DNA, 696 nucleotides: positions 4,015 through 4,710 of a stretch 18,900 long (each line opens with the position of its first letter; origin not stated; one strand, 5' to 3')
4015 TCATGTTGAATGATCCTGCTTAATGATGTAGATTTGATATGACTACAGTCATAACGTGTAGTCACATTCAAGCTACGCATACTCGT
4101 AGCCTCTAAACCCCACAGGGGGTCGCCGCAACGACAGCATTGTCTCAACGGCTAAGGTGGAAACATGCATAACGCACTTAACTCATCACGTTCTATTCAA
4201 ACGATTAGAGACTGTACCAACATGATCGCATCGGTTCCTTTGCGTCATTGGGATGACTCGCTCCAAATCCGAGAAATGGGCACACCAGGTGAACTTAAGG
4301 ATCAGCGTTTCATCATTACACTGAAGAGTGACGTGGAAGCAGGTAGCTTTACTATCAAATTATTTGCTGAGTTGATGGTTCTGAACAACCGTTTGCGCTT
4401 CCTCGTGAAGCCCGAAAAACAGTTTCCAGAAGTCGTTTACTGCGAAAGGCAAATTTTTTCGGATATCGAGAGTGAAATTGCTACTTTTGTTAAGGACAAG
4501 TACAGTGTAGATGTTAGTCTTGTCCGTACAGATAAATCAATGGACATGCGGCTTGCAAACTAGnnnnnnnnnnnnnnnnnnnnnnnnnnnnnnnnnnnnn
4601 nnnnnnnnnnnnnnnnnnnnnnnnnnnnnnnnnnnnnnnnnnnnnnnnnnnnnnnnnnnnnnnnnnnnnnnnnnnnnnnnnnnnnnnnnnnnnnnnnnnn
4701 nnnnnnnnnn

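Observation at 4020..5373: Low-GC two-gene island of unknown function between the lysis cassette and the partition module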

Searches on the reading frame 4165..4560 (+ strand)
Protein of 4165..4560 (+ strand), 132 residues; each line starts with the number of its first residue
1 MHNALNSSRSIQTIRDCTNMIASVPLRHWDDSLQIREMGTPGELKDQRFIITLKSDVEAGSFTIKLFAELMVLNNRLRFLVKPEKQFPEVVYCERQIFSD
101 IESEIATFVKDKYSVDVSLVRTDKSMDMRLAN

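Call 5: search_protein_families(library=pfam, proteins=[window:4165-4560:+], max_evalue=1)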
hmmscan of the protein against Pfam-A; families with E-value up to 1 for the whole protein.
window:4165-4560:+ (132 aa): 1 family
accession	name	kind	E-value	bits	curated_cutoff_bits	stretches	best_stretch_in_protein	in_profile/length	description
PF11530.13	Pilin_PilX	-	0.11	12.9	25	1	62-130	7-75/127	Minor type IV pilin, PilX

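Call 6: search_protein_families(library=phrogs, proteins=[window:4165-4560:+], max_evalue=1)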
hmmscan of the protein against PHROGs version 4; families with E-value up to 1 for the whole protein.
window:4165-4560:+ (132 aa): 1 family
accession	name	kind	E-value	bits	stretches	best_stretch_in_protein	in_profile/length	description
phrog_2594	-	unknown function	2.1e-43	148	1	1-115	1-115/118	-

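Call 7: search_protein_families(library=padloc, proteins=[window:4165-4560:+], max_evalue=1)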
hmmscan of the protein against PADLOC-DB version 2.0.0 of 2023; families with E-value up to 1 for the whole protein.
window:4165-4560:+ (132 aa): 0 families

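Call 20: find_homologous_proteins(query=window:4165-4560:+)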
Query window:4165-4560:+ (132 aa): 26 proteins with E <= 0.001 among 27 candidates.
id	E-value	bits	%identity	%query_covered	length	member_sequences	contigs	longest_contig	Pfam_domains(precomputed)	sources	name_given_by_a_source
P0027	2.2e-79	281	99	100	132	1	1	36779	-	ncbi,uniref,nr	ncbi:hypothetical protein Q8G13_25545 [Klebsiella pneumoniae]|uniref:hypothetical protein n=1 Tax=Kl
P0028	5.9e-79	280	99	100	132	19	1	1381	-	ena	-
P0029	1.3e-71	256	90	99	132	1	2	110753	-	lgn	-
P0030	3.6e-61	222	78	100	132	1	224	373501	-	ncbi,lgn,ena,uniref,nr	ncbi:TPA: hypothetical protein ACN1CU_000318 [Escherichia coli]|uniref:hypothetical protein n=1 Tax=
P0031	4.4e-61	222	77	100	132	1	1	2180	-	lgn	-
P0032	4.9e-61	222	78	100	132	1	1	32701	-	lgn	-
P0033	1.8e-60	220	77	100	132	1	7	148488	-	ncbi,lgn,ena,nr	ncbi:hypothetical protein [Escherichia coli]|nr:hypothetical protein [Escherichia coli] MEC5763351.1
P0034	2.5e-60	220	77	100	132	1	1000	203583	-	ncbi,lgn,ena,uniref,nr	ncbi:hypothetical protein ACY3KV_000071 [Shigella sonnei]|uniref:Uncharacterized protein n=3 Tax=Ent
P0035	7.2e-60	218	92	86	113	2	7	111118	-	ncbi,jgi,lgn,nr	ncbi:TPA: hypothetical protein MAA00_004368 [Klebsiella pneumoniae]|jgi:hypothetical protein|nr:hypo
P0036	9.2e-60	218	77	100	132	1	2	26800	-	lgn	-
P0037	1.2e-59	217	77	100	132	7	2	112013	-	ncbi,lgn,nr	ncbi:hypothetical protein UXH04_19280 [Escherichia coli]|nr:hypothetical protein [Escherichia coli] 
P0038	1.3e-59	217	77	100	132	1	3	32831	-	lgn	-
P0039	1.8e-59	217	77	100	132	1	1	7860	-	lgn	-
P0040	1.9e-58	213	77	100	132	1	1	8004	-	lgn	-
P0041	3.3e-58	213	76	100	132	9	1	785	-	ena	-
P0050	2.0e-39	152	100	55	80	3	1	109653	-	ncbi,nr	ncbi:hypothetical protein M4C01_22430 [Klebsiella pneumoniae]|nr:hypothetical protein [Klebsiella pn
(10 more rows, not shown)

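Call 33: predict_structure(alignment_id=A3)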
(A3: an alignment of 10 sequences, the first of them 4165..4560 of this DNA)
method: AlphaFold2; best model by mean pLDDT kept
length: 132 residues; sequences in the alignment: 10
mean_pLDDT: 63.6   pTM: 0.57
mean pLDDT of the five models: 63.6, 55.4, 53.9, 52.3, 39.5
residues with pLDDT >= 90: 0; 70-90: 54; 50-70: 53; < 50: 25
segments of 3 or more residues with pLDDT < 50: 1-9, 58-60, 123-132
pLDDT, mean of each block of 10 residues (from residue 1): 38 70 75 78 63 64 64 68 54 67 80 70 42 31
secondary structure, 60 per line:
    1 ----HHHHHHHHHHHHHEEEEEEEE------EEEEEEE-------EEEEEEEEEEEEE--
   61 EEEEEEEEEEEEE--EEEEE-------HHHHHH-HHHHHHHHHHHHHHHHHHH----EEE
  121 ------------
elements in order: H5-17 E18-25 E32-38 E46-58 E61-73 E76-80 H88-93 H95-113 E118-120

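Call 79: find_encoding_contigs(protein=P0050, flank=3000, max_places=3)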
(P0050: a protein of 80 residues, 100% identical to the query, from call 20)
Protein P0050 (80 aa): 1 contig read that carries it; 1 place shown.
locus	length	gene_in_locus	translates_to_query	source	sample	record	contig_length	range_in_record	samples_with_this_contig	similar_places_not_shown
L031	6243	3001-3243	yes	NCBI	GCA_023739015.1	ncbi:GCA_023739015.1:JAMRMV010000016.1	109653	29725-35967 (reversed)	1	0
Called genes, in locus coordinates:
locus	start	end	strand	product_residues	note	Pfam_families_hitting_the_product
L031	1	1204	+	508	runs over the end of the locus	PF13884:Peptidase_S74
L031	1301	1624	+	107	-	-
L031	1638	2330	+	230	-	-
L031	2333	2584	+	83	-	-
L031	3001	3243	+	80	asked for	-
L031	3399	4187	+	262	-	-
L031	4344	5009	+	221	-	PF01656:CbiA, PF07015:VirC1 (weak), PF09140:MipZ (weak), PF10609:ParA, PF13614:AAA_31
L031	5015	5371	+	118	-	-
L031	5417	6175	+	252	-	PF11185:DUF2971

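Call 84: search_solved_structures(query=A7, max_evalue=10, show_alignments=1)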
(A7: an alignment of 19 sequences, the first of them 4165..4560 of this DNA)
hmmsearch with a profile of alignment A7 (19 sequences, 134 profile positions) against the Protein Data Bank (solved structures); distinct sequences matched with E-value up to 10: 20.
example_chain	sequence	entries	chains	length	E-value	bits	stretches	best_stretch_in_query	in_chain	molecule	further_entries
6xeh_A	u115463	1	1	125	0.021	17.9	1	68-118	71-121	DE NOVO DESIGNED OR386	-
2enk_A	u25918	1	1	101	0.18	15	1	21-78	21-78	Solute carrier family 30 member 9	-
2r3u_A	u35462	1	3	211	0.35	14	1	26-66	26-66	Protease degS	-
3lgi_A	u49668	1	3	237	0.42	13.8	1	26-65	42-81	Protease degS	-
3lh1_A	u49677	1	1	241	0.42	13.7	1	26-65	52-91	Protease degS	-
3lgu_A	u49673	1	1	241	0.42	13.7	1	26-65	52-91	Protease degS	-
3lh3_A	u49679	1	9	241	0.42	13.7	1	26-65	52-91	Protease degS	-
3lgy_A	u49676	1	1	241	0.42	13.7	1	26-65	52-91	Protease degS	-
3b8j_A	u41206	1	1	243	0.43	13.7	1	26-65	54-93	Protease degS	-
2qf0_A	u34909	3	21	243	0.43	13.7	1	26-65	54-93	Protease degS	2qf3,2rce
2qgr_A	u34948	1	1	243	0.43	13.7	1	26-65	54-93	Protease degS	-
3lgt_A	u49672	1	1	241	0.43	13.7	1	26-65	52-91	Protease degS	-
3lgv_A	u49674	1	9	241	0.43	13.7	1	26-65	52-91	Protease degS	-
3lgw_A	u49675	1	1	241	0.43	13.7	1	26-65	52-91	Protease degS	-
1soz_A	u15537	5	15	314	0.62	13.2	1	26-65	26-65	Protease degS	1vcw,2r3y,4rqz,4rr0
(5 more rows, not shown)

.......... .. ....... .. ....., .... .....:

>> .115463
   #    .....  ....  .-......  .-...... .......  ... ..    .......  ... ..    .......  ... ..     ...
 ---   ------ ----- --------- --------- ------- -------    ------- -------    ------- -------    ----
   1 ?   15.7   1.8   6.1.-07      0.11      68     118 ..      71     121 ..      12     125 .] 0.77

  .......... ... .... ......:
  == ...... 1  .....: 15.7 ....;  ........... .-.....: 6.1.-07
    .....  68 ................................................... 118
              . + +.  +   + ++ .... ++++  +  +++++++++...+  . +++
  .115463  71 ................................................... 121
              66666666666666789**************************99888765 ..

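Call 85: find_homologous_proteins(query=A7, max_evalue=0.01)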
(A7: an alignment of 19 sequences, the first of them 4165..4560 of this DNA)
Query A7 (19 sequences) (132 aa, profile of the alignment): 91 proteins with E <= 0.01 among 538 candidates.
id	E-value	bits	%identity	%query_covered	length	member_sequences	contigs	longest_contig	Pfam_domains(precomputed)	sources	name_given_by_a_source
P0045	2.8e-52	194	65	100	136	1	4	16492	-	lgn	-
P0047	7.4e-52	193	65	100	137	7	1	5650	-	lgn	-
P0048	8.2e-52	193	64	100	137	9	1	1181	-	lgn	-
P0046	1.5e-50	188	64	100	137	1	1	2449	-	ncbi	-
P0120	2.2e-50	188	63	99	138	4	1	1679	-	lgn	-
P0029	1.3e-48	182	90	99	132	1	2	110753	-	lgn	-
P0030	7.5e-48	180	78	100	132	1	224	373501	-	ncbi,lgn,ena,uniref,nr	ncbi:TPA: hypothetical protein ACN1CU_000318 [Escherichia coli]|uniref:hypothetical protein n=1 Tax=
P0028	7.8e-48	180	99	100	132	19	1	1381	-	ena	-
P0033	1.5e-47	179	77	100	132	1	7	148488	-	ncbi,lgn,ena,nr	ncbi:hypothetical protein [Escherichia coli]|nr:hypothetical protein [Escherichia coli] MEC5763351.1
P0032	1.9e-47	178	78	100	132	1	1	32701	-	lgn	-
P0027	2.1e-47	178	99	100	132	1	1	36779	-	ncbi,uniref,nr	ncbi:hypothetical protein Q8G13_25545 [Klebsiella pneumoniae]|uniref:hypothetical protein n=1 Tax=Kl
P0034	2.2e-47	178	77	100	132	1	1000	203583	-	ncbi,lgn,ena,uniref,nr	ncbi:hypothetical protein ACY3KV_000071 [Shigella sonnei]|uniref:Uncharacterized protein n=3 Tax=Ent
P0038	2.8e-47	178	77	100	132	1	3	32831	-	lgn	-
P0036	4.1e-47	177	77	100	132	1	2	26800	-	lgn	-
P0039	8.9e-47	176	77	100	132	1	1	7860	-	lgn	-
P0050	1.0e-25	108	100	55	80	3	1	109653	-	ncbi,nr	ncbi:hypothetical protein M4C01_22430 [Klebsiella pneumoniae]|nr:hypothetical protein [Klebsiella pn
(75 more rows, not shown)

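Call 106: fold_search(model_id=the predicted structure, library=pdb)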
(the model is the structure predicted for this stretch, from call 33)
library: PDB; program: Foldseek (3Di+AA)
matches with E <= 10: 600; with E <= 0.001: 0
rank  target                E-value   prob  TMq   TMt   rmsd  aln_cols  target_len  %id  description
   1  7tdz_A                2.5e-01  0.47  0.35  0.04  20.4       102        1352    8  Cryo-EM model of protomer of the cytoplasmic ring of the nuclear pore complex from Xenopus laevis (released 2022-06-22)
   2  7wb4_E                2.6e-01  0.91  0.32  0.04   2.8        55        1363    9  Cryo-EM structure of the NR subunit from X. laevis NPC (released 2022-03-02)
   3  7fik_E                3.1e-01  0.87  0.32  0.04   2.8        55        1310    9  The cryo-EM structure of the CR subunit from X. laevis NPC (released 2022-11-09)
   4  1yqf_C                3.3e-01  0.18  0.27  0.21  14.0       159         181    9  Hypothetical protein from leishmania major unknown function sequence homologue to human p32 protein (released 2005-02-22)
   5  2yh6_C                3.5e-01  0.28  0.28  0.33  10.9       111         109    8  Structure of the N-terminal domain of BamC from E. coli (released 2011-05-25)
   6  7fik_e                3.7e-01  0.85  0.32  0.04   2.8        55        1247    9  The cryo-EM structure of the CR subunit from X. laevis NPC (released 2022-11-09)
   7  3d7q_B                3.9e-01  0.25  0.26  0.30   9.9        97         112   10  Crystal structure of a xisi-like protein (npun_ar114) from nostoc punctiforme pcc 73102 at 2.30 A resolution (released 2008-06-17)
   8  5zba_A                3.9e-01  0.16  0.30  0.12  17.4       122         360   12  Crystal structure of Rtt109-Asf1-H3-H4-CoA complex (released 2018-07-25)
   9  7wb4_e                4.4e-01  0.80  0.32  0.04   2.9        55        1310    9  Cryo-EM structure of the NR subunit from X. laevis NPC (released 2022-03-02)
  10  2nlv_B                5.0e-01  0.12  0.20  0.23  12.9        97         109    4  CRYSTAL STRUCTURE OF A XISI-LIKE PROTEIN (AVA_3825) FROM ANABAENA VARIABILIS ATCC 29413 AT 1.30 A RESOLUTION (released 2006-12-05)
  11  2yh6_A                5.6e-01  0.25  0.29  0.34  10.9       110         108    7  Structure of the N-terminal domain of BamC from E. coli (released 2011-05-25)
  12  6c23_N                6.3e-01  0.21  0.23  0.10   5.0        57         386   12  Cryo-EM structure of PRC2 bound to cofactors AEBP2 and JARID2 in the Compact Active State (released 2018-01-24)
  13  2nvm_A                6.3e-01  0.16  0.23  0.28   7.7        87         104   11  Crystal structure of fdxN element excision controlling factor XisI (YP_321976.1) from Anabaena Variabilis ATCC 29413 a (released 2006-12-12)
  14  7s5o_C                7.1e-01  0.35  0.27  0.23   6.5        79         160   14  Crystal structure of Cytochrome c' beta from Nitrosomonas europaea ATCC 19718 (released 2022-03-30)
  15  8gvv                  7.1e-01  0.08  0.20  0.12  15.5        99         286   13  PTPN21 PTP domain C1108S mutant (released 2023-09-20)
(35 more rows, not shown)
